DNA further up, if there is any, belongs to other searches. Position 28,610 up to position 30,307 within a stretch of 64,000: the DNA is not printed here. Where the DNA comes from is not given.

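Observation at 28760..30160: Beta-class DNA methyltransferase with a C-terminal HNH nuclease fused in a single 466-aa polypeptide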

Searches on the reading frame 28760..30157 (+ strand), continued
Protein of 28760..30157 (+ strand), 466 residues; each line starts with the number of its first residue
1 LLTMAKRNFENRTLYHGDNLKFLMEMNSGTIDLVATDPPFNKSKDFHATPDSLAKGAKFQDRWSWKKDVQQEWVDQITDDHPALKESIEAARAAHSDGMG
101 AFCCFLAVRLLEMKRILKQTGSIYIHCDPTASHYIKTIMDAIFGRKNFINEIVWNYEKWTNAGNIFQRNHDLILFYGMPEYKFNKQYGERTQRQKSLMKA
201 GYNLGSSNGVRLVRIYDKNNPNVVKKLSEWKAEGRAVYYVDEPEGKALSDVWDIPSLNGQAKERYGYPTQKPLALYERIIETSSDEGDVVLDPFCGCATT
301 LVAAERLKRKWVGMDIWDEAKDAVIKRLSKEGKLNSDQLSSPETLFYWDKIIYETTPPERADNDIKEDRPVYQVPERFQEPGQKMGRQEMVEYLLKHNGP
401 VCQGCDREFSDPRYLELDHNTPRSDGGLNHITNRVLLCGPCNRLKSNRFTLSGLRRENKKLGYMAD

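Call 13: find_related_loci(query=window:28769-30157:+, collection=genome_contigs, flank=10000)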
Query window:28769-30157:+ (463 aa) in genome_contigs; peptide patterns used: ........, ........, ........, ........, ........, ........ (x = any residue, [..] = any of these).
37 stretches matched a pattern; 9 encode a relative of the query (tblastn E <= 1e-3); 9 distinct loci.
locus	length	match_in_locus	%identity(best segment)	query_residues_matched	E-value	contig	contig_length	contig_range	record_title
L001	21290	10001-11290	57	3-462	3e-167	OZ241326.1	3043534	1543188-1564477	MAG: bacterium isolate 4cf85a08-3ac9-4936-9f49-292be0ba675b genome assembly, chromosome: 1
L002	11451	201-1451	57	1-462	8e-167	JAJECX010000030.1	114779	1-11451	MAG: Anaerolineae bacterium isolate jk18xAbins.45 k141_592434, whole genome shotgun sequence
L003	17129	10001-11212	50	5-442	2e-136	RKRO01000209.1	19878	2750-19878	MAG: Candidatus Poribacteria bacterium isolate PNGco_C_bin3 scaffold_315, whole genome shotgun sequence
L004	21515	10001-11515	45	1-463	9e-130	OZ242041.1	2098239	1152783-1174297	MAG: Nitrosopumilus sp. isolate 657115dc-e7ab-4c7a-bf58-4b33f64ba112 genome assembly, chromosome: 1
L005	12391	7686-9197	48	1-463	1e-141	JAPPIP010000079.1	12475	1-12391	MAG: Thaumarchaeota archaeon isolate RHO2_bin_25 NODE_5987_length_12475_cov_22.236876, whole genome shotgun sequence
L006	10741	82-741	51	245-463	6e-62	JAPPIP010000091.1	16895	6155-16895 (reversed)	MAG: Thaumarchaeota archaeon isolate RHO2_bin_25 NODE_4266_length_16895_cov_24.593349, whole genome shotgun sequence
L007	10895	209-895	48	236-463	3e-61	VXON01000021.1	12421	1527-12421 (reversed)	MAG: Cenarchaeum sp. SB0662_bin_33 NODE_4268_length_12421_cov_97.471373, whole genome shotgun sequence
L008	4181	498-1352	32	26-325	4e-39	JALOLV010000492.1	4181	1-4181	MAG: Spirosomataceae bacterium isolate Prado034 scaffold_161097, whole genome shotgun sequence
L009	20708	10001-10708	48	231-463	3e-61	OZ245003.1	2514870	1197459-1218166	MAG: Nitrosopumilus sp. isolate 06edd2f6-c94f-48aa-9bd1-1087b5d73af3 genome assembly, chromosome: 1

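Call 17: find_encoding_contigs(protein=P0002, flank=7000, max_places=2)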
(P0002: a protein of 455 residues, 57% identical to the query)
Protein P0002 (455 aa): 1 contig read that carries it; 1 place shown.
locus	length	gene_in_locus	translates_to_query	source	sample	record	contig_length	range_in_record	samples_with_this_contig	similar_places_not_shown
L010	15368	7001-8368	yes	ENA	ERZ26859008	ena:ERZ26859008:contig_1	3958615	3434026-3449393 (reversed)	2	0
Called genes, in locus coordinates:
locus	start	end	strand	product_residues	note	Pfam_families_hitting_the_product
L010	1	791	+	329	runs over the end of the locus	PF03401:TctC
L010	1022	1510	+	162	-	PF07331:TctB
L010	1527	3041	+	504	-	PF01970:TctA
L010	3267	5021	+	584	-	PF02776:TPP_enzyme_N, PF00205:TPP_enzyme_M, PF02775:TPP_enzyme_C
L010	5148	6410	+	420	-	PF02515:CoA_transf_3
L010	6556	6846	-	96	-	-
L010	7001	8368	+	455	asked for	PF01555:N6_N4_Mtase, PF01844:HNH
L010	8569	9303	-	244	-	PF00977:His_biosynth, PF01207:Dus (faint)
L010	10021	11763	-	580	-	PF00920:ILVD_EDD_N, PF24877:ILV_EDD_C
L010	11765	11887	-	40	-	-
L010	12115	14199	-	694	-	PF04290:DctQ, PF06808:DctM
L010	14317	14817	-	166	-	-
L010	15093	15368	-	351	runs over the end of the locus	PF03480:DctP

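Call 18: find_encoding_contigs(protein=P0004, flank=7000, max_places=2)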
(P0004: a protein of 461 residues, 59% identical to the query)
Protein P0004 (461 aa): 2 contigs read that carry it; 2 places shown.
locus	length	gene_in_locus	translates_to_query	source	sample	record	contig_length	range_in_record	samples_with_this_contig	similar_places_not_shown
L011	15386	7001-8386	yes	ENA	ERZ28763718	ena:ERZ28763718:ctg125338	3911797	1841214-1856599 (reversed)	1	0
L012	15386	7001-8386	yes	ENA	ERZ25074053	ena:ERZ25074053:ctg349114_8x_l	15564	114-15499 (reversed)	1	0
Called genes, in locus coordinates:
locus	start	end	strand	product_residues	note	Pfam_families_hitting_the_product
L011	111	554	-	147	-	PF01643:Acyl-ACP_TE, PF13279:4HBT_2, PF03061:4HBT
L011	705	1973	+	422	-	PF03453:MoeA_N, PF00994:MoCF_biosynth, PF03454:MoeA_C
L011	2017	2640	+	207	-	PF12804:NTP_transf_3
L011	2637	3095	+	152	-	PF14588:YjgF_endoribonc, PF01042:Ribonuc_L-PSP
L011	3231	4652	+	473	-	PF00089:Trypsin, PF13365:Trypsin_2, PF00595:PDZ, PF13180:PDZ_2, PF17820:PDZ_6 (weak)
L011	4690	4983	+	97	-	PF11376:DUF3179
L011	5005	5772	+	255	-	PF11376:DUF3179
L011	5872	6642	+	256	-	PF01790:LGT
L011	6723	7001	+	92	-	PF12762:DDE_Tnp_IS1595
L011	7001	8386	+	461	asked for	PF01555:N6_N4_Mtase, PF01844:HNH, PF14279:HNH_5 (weak)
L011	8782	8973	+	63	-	-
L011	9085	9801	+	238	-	PF04199:Cyclase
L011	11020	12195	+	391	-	PF02771:Acyl-CoA_dh_N, PF02770:Acyl-CoA_dh_M, PF00441:Acyl-CoA_dh_1, PF08028:Acyl-CoA_dh_2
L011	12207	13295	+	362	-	PF02746:MR_MLE_N, PF13378:MR_MLE_C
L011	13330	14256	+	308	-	PF01557:FAA_hydrolase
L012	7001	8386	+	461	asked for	PF01555:N6_N4_Mtase, PF01844:HNH, PF14279:HNH_5 (weak)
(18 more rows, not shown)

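Call 19: find_encoding_contigs(protein=P0023, flank=7000, max_places=2)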
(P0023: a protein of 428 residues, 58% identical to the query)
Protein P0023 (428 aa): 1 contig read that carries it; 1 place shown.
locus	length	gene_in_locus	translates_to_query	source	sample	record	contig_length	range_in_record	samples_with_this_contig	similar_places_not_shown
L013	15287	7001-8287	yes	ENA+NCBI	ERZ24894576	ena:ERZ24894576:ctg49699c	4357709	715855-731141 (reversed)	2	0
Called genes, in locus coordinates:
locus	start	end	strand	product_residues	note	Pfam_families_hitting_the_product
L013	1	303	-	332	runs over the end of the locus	PF00528:BPD_transp_1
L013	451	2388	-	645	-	PF00496:SBP_bac_5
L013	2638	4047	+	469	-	PF00884:Sulfatase, PF01663:Phosphodiest (faint), PF16347:SGSH_C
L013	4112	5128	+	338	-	PF01408:GFO_IDH_MocA, PF22725:GFO_IDH_MocA_C3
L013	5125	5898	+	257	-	PF13469:Sulfotransfer_3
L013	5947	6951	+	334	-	PF01408:GFO_IDH_MocA, PF22725:GFO_IDH_MocA_C3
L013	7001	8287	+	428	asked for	PF01555:N6_N4_Mtase, PF01844:HNH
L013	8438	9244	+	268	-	PF01261:AP_endonuc_2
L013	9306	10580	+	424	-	PF06134:RhaA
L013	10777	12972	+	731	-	PF00596:Aldolase_II, PF00106:adh_short, PF13561:adh_short_C2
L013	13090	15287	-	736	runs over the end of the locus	PF04234:CopC, PF05425:CopD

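Call 20: find_encoding_contigs(protein=P0039, flank=7000, max_places=2)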
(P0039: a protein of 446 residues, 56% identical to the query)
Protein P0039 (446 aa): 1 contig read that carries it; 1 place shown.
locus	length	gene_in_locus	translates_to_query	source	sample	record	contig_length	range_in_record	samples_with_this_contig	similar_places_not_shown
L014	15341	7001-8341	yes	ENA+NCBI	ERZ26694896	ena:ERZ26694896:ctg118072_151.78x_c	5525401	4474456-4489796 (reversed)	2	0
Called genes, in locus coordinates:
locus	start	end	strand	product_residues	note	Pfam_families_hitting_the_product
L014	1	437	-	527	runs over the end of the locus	PF19192:Response_reg_2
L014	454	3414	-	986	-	PF13589:HATPase_c_3, PF19191:HEF_HK, PF02518:HATPase_c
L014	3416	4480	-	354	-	PF00145:DNA_methylase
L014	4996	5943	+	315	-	PF12762:DDE_Tnp_IS1595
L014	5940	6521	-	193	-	-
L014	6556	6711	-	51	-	-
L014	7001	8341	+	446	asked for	PF01555:N6_N4_Mtase, PF02945:Endonuclease_7 (weak), PF01844:HNH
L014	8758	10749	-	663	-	PF14559:TPR_19 (faint), PF14280:DUF4365, PF13174:TPR_6 (faint), PF13428:TPR_14 (faint), PF00515:TPR_1 (faint), PF07719:TPR_2 (faint), PF13424:TPR_12 (weak), PF13414:TPR_11, +4 more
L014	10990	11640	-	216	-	-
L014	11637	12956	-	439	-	PF02463:SMC_N, PF13175:AAA_15, PF13476:AAA_23, PF13304:AAA_21, PF13175:AAA_15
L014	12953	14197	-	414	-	PF01420:Methylase_S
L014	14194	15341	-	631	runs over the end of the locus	PF12161:HsdM_N, PF02384:N6_Mtase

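Call 22: find_encoding_contigs(protein=P0001, flank=10000, max_places=3)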
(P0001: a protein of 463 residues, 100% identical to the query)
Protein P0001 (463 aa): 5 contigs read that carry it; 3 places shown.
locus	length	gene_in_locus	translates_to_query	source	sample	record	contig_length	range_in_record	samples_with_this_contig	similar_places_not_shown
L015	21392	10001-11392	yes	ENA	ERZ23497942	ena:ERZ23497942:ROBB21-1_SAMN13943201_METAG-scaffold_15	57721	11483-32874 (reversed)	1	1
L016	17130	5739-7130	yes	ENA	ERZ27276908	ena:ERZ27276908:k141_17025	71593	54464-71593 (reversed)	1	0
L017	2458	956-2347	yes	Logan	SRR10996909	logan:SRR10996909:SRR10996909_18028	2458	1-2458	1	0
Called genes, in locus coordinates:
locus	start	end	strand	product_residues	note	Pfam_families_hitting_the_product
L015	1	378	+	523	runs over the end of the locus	PF01059:Oxidored_q5_N (weak), PF00361:Proton_antipo_M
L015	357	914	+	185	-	PF01227:GTP_cyclohydroI, PF14489:QueF (weak)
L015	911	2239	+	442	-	PF05201:GlutR_N, PF01488:Shikimate_DH, PF00745:GlutR_dimer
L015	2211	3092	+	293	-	PF01379:Porphobil_deam, PF03900:Porphobil_deamC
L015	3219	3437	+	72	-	PF02609:Exonuc_VII_S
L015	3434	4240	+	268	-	PF00348:polyprenyl_synt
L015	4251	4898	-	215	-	PF00923:TAL_FSA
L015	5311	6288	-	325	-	PF21694:DNA_pol3_delta_C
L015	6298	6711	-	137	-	PF00334:NDK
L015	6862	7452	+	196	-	PF01583:APS_kinase, PF08433:KTI12 (weak)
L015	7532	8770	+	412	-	PF00171:Aldedh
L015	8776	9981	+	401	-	PF04326:SLFN_AlbA_2, PF13749:HATPase_c_4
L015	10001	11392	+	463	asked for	PF01555:N6_N4_Mtase, PF01844:HNH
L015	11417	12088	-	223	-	PF18928:DUF5677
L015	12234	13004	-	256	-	-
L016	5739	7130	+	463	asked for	PF01555:N6_N4_Mtase, PF01844:HNH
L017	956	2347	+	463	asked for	PF01555:N6_N4_Mtase, PF01844:HNH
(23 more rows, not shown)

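Call 23: find_encoding_contigs(protein=P0045, flank=7000, max_places=2)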
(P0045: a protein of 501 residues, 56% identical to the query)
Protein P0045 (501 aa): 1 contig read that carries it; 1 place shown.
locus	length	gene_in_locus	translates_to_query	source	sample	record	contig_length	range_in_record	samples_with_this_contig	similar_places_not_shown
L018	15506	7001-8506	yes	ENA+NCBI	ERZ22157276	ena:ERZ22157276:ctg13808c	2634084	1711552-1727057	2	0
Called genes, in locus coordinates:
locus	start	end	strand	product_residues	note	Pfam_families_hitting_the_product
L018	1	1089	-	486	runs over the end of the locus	PF00294:PfkB, PF08543:Phos_pyr_kin, PF01467:CTP_transf_like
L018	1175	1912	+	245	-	PF11306:DUF3108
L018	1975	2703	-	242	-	PF10411:DsbC_N, PF13098:Thioredoxin_2, PF13462:Thioredoxin_4 (faint), PF01323:DSBA (faint)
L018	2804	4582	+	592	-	PF05157:MshEN, PF00437:T2SSE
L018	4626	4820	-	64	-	PF09523:DUF2390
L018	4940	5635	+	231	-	PF27665:UCP028175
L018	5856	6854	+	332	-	PF03279:Lip_A_acyltrans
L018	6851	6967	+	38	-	-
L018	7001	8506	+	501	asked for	PF01555:N6_N4_Mtase, PF01844:HNH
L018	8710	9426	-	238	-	PF00881:Nitroreductase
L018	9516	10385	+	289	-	PF00763:THF_DHG_CYH, PF02882:THF_DHG_CYH_C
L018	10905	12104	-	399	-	-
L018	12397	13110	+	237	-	PF00106:adh_short, PF01370:Epimerase, PF13561:adh_short_C2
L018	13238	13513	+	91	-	PF16367:RRM_7 (weak), PF00076:RRM_1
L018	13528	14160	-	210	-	PF05724:TPMT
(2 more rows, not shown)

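Call 24: find_encoding_contigs(protein=P0057, flank=7000, max_places=4)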
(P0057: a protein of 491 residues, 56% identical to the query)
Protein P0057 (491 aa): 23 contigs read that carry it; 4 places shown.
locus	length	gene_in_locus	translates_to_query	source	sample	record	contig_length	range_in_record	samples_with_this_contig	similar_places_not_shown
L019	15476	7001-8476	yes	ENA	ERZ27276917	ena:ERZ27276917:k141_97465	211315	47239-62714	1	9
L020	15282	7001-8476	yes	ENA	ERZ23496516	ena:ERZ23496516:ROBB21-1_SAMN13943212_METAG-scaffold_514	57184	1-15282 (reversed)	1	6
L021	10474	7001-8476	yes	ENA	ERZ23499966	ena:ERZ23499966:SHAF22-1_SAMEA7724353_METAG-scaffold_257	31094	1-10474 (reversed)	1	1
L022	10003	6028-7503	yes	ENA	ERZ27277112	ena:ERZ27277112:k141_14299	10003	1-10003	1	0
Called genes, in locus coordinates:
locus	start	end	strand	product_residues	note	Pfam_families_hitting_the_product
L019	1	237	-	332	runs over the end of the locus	PF00528:BPD_transp_1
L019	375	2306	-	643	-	PF00496:SBP_bac_5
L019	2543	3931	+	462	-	PF00884:Sulfatase, PF01663:Phosphodiest (faint), PF16347:SGSH_C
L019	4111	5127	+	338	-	PF01408:GFO_IDH_MocA, PF22725:GFO_IDH_MocA_C3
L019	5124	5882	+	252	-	PF13469:Sulfotransfer_3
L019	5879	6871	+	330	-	PF01408:GFO_IDH_MocA, PF22725:GFO_IDH_MocA_C3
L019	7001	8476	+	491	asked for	PF01555:N6_N4_Mtase, PF01844:HNH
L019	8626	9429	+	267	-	PF01261:AP_endonuc_2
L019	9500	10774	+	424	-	PF06134:RhaA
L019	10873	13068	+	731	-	PF00596:Aldolase_II, PF00106:adh_short, PF08659:KR (faint), PF13561:adh_short_C2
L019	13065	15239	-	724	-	PF04234:CopC, PF05425:CopD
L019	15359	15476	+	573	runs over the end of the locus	PF00749:tRNA-synt_1c, PF03950:tRNA-synt_1c_C, PF20974:tRNA-synt_1c_C2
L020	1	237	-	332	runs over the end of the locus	PF00528:BPD_transp_1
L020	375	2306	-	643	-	PF00496:SBP_bac_5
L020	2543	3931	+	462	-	PF00884:Sulfatase, PF01663:Phosphodiest (faint), PF16347:SGSH_C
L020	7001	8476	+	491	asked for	PF01555:N6_N4_Mtase, PF01844:HNH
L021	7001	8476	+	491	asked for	PF01555:N6_N4_Mtase, PF01844:HNH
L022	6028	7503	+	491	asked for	PF01555:N6_N4_Mtase, PF01844:HNH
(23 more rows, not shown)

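Call 31: search_dna_similar(query=window:28769-30157:+, collection=plasmids, mode=protein, max_rows=25)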
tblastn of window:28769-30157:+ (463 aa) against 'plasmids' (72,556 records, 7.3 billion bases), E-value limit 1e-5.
Records with a match: 715; places in all: 735; records where one place covers at least 80% of the query: 1.
Best place of each record, by identity: <60% 715.
By first word of the organism name: Klebsiella 119; Acinetobacter 70; Escherichia 47; Enterococcus 32; Pantoea 28; Salmonella 21; Aeromonas 19; Enterobacter 17; Bacillus 16; Burkholderia 14; and 127 more.
By predicted mobility (MOB-suite, as given by PLSDB): non-mobilizable 296; conjugative 231; mobilizable 188.
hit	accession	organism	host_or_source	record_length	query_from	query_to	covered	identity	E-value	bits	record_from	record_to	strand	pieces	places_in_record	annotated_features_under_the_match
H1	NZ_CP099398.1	Rhizobium sp. Pop5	Phaseolus vulgaris,Cell culture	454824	11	313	65%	39.2%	3e-56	208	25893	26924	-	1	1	DNA methyltransferase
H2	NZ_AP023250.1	Mesorhizobium sp. 131-2-5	Lotus japonicus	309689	11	334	70%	36.0%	4e-54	202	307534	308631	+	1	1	site-specific DNA-methyltransferase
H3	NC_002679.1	Mesorhizobium japonicum MAFF 303099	-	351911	11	334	70%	36.0%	4e-54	202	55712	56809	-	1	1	site-specific DNA-methyltransferase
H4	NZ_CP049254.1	Microbacterium amylolyticum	cell culture,soil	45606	11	326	68%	36.4%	3e-57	211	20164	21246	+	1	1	DNA methyltransferase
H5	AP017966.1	Candidatus Megaera polyxenophila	-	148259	11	313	65%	37.1%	1e-49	189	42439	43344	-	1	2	adenine specific DNA methylase Mod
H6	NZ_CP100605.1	Bradyrhizobium sp. Ash2021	-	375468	11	325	68%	34.7%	4e-49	187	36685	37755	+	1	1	DNA methyltransferase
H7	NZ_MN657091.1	Psychrobacter sp.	-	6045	2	336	72%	31.9%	2e-45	177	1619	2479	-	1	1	DNA methyltransferase | ApaLI family restriction endonuclease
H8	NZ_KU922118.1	Ancylobacter novellus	-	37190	7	325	69%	32.6%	1e-34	145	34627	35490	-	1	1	DNA methyltransferase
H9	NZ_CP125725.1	Staphylococcus casei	Whole organism,cheese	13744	14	327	68%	33.1%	1e-40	162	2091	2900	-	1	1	site-specific DNA-methyltransferase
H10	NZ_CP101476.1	Cellulosimicrobium cellulans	water,poultry farm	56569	1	325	70%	31.6%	5e-50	190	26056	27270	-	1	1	DNA methyltransferase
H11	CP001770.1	Spirosoma linguale DSM 74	-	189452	11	332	70%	31.9%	2e-36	150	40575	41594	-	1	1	DNA methylase N-4/N-6 domain protein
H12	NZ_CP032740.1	Enterococcus casseliflavus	Homo sapiens,bile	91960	11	327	68%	32.2%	6e-42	166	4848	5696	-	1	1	site-specific DNA-methyltransferase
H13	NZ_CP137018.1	Sinorhizobium fredii GR64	Phaseolus vulgaris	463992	22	313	60%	36.8%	3e-40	192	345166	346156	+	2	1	site-specific DNA-methyltransferase | DNA methyltransferase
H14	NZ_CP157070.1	Nitrosomonas europaea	cell culture,river sludge effuent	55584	11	344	72%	30.4%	2e-30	132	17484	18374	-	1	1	site-specific DNA-methyltransferase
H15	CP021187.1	Rhizorhabdus wittichii DC-6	activated sludge of a wastewater ...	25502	10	325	68%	31.4%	2e-30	132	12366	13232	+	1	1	site-specific DNA-methyltransferase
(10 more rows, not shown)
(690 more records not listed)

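Call 32: search_dna_similar(query=window:28769-30157:+, collection=phages, mode=protein, max_rows=15)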
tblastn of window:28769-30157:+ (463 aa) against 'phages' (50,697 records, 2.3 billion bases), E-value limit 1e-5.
Records with a match: 653; places in all: 696; records where one place covers at least 80% of the query: 0.
Best place of each record, by identity: <60% 653.
By first word of the organism name: Streptococcus 85; Escherichia 73; Campylobacter 61; Staphylococcus 59; Synechococcus 39; Lactococcus 35; Gordonia 30; Mycobacterium 23; Streptomyces 22; Bacteriophage 19; and 62 more.
By host as written in the record: - 87; Campylobacter jejuni 26; Lactococcus lactis 25; Escherichia coli 25; Gordonia terrae 3612 22; Staphylococcus aureus 21; Streptomyces lividans JI 1326 15; Campylobacter jejuni NCTC12662 14; and 229 more.
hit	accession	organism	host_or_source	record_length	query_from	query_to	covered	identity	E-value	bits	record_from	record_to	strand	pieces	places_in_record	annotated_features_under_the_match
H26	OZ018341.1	Marinitoga phage MPV1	-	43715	5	326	70%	39.8%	3e-60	218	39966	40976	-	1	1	DNA methyltransferase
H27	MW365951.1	Streptomyces phage Hippo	Streptomyces lividans JI 1326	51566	11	325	68%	38.4%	1e-63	228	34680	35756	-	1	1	48: methyltransferase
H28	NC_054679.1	Streptomyces phage Werner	Streptomyces lividans JI 1326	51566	11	325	68%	38.4%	1e-63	228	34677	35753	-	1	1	48: DNA methyltransferase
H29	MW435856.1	Streptomyces phage Werner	Streptomyces lividans JI 1326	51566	11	325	68%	38.4%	1e-63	228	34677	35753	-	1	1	48: methyltransferase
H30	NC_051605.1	Mycobacterium phage Amgine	Mycobacterium smegmatis mc2 155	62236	11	325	68%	37.8%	7e-62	223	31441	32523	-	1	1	37: methyltransferase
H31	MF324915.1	Mycobacterium phage Amgine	Mycobacterium smegmatis mc2 155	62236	11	325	68%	37.8%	7e-62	223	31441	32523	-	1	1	37: DNA methylase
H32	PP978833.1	Streptomyces phage Emaanora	Streptomyces lividans JI 1326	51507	11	325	68%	37.3%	2e-57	211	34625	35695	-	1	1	51: DNA methyltransferase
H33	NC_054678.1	Streptomyces phage Yasdnil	Streptomyces griseus ATCC 10137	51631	11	325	68%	37.0%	6e-57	209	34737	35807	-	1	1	48: DNA methyltransferase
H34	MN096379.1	Streptomyces phage Yasdnil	Streptomyces griseus ATCC 10137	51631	11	325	68%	37.0%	6e-57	209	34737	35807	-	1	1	48: DNA methylase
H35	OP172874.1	Mycobacterium phage Mask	Mycobacterium smegmatis mc#155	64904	11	325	68%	36.8%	2e-54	201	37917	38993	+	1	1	42: DNA methyltransferase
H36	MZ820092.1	Streptomyces phage SarahRose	Streptomyces lividans JI 1326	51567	11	325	68%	36.6%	5e-57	209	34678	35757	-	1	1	48: DNA methylase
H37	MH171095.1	Streptomyces phage Maneekul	Streptomyces xanthochromogenes NRRL ...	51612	11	325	68%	36.6%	6e-57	209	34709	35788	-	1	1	48: DNA methylase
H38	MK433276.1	Streptomyces phage Asten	Streptomyces griseus ATCC 10137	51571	11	325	68%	36.6%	6e-57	209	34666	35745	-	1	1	48: DNA methylase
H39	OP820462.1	Streptomyces phage TagePhighter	Streptomyces lividans JI 1326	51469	11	325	68%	36.5%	1e-58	214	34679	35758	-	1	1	50: DNA methyltransferase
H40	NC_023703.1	Mycobacterium phage Dori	Mycobacterium smegmatis mc2 155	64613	11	325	68%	36.4%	1e-53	199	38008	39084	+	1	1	42: DNA methyltransferase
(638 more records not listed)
